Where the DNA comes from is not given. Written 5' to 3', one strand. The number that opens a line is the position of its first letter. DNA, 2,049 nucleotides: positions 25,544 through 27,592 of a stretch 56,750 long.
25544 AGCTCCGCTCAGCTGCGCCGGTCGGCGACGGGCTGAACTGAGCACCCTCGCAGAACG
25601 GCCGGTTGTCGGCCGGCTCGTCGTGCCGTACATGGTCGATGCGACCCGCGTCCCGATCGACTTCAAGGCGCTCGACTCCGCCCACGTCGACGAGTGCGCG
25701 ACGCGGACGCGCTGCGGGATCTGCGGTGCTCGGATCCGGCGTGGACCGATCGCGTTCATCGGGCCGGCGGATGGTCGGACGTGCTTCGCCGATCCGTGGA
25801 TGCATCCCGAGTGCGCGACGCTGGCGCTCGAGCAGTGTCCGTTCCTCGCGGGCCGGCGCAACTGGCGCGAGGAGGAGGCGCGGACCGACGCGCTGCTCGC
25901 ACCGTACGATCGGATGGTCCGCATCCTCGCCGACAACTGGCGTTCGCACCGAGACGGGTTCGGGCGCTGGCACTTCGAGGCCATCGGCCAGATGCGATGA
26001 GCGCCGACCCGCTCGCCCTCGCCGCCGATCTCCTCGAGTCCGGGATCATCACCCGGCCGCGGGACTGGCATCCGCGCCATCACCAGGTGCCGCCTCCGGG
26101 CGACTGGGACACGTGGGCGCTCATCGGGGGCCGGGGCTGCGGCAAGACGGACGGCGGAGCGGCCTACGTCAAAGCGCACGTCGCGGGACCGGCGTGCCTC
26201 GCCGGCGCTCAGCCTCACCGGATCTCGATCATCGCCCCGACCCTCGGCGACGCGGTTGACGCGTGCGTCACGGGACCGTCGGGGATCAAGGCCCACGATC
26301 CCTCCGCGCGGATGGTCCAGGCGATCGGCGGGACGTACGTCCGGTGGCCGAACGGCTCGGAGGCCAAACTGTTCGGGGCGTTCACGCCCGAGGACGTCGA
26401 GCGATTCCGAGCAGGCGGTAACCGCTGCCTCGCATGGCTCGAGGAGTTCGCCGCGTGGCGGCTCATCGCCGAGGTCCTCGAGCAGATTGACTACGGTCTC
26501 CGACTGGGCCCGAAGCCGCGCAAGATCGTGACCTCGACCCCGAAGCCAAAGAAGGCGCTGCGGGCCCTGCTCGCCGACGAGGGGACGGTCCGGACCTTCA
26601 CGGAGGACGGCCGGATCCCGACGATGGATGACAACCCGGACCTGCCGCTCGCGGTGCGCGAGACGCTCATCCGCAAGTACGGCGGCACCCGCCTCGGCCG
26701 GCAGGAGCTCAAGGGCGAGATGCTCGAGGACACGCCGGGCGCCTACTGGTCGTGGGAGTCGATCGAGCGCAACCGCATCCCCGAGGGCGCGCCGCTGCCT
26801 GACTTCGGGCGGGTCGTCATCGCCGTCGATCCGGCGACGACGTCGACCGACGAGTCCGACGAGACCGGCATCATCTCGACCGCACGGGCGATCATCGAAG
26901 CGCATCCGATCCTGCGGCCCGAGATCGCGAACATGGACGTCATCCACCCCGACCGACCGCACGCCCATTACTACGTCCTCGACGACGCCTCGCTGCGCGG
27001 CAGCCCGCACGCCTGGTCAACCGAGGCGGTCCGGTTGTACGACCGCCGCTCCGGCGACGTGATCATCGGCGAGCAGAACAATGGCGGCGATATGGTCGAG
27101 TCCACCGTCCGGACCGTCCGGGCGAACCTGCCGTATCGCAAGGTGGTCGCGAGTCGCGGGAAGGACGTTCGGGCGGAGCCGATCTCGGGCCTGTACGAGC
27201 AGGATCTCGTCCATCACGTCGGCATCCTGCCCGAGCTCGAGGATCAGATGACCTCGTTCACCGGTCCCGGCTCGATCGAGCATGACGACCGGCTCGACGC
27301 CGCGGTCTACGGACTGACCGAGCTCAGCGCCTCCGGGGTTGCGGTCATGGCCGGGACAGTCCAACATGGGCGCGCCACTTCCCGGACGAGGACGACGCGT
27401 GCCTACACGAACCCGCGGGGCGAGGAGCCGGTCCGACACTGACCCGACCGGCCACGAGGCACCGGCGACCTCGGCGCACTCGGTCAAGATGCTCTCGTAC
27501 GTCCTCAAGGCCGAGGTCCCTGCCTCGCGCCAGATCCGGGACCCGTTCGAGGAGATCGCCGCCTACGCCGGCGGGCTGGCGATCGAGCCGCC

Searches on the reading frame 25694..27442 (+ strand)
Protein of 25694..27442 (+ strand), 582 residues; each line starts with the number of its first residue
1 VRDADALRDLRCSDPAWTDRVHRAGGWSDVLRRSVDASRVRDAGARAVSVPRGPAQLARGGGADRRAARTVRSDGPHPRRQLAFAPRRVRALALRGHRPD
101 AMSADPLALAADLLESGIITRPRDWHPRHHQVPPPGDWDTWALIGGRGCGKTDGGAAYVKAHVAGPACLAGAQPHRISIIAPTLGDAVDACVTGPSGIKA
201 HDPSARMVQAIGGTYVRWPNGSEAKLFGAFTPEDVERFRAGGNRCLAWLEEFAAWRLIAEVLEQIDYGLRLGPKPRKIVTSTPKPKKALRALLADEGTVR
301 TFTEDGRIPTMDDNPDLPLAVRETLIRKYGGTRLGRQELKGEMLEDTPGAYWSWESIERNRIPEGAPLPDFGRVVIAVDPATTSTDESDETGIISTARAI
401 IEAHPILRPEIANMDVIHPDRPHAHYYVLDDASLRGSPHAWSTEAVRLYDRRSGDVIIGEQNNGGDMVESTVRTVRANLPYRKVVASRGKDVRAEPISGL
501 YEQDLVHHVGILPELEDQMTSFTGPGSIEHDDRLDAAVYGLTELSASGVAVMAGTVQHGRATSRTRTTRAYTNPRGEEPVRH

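Call 7: search_protein_families(library=pfam, proteins=[window:25694-27442:+], max_evalue=0.01)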
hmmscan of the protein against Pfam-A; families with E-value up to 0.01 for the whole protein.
window:25694-27442:+ (582 aa): 2 families
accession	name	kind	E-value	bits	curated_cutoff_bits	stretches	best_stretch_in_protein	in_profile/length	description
PF03237.21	Terminase_6N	-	4.4e-14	53.1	22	1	144-358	3-214/215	Terminase large subunit, T4likevirus-type, N-terminal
PF17289.8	Terminase_6C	-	8.6e-10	39.2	22.6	1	417-542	19-153/155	Terminase RNaseH-like domain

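Call 8: search_protein_families(library=phrogs, proteins=[window:25694-27442:+], max_evalue=0.001)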
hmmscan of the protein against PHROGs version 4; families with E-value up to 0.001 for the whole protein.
window:25694-27442:+ (582 aa): 4 families
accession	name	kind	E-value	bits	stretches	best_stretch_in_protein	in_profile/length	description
phrog_979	-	head and packaging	1.2e-25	91.3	1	336-554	399-610/642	terminase large subunit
phrog_38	-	head and packaging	8.4e-20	72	1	425-558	578-718/760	terminase large subunit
phrog_2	-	head and packaging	5.3e-17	62.8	1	87-541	204-589/807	terminase large subunit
phrog_5573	-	head and packaging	7.4e-05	23.3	1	425-537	111-227/250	terminase large subunit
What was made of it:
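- Checked: Gene order is TerL 25694-27442, portal 27339-29015, MuF-like 29016-30587, a reverse-strand block of about 7 kb, this gene, three small ORFs, a putative scaffold 40076-40657 and the major capsid protein 40714-41712 (calls 7, 8).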
